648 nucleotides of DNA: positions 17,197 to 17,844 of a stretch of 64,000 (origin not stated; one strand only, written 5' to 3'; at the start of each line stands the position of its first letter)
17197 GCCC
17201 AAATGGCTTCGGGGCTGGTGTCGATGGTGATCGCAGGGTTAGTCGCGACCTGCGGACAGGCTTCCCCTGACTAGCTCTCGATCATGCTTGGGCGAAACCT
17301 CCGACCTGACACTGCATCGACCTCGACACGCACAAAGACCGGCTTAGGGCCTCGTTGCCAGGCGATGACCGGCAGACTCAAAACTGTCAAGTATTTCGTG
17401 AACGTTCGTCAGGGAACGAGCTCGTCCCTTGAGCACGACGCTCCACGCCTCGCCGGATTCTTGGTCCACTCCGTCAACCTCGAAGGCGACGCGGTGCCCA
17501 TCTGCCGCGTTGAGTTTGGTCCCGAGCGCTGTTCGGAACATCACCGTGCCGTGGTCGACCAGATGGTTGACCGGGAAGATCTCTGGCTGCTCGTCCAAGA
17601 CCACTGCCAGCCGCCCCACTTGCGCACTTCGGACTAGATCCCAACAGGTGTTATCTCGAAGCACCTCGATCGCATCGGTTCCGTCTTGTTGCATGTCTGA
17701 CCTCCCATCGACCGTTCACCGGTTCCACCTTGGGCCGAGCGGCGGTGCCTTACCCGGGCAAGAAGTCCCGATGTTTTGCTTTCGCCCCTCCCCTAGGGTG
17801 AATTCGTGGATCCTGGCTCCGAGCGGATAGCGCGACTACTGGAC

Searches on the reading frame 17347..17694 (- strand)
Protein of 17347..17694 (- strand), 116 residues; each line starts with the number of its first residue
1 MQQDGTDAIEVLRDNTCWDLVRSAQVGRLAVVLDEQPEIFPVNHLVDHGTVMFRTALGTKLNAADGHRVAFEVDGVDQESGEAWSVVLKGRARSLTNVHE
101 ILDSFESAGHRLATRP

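Call 5: search_protein_families(library=pfam, proteins=[window:17347-17694:-], max_evalue=0.01)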
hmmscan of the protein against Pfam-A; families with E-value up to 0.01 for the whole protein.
seq(116 aa): 1 family
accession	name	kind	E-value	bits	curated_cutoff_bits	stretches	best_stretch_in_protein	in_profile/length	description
PF12900.13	Pyridox_ox_2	-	4.1e-25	88.8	27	1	14-107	2-102/140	Pyridoxamine 5'-phosphate oxidase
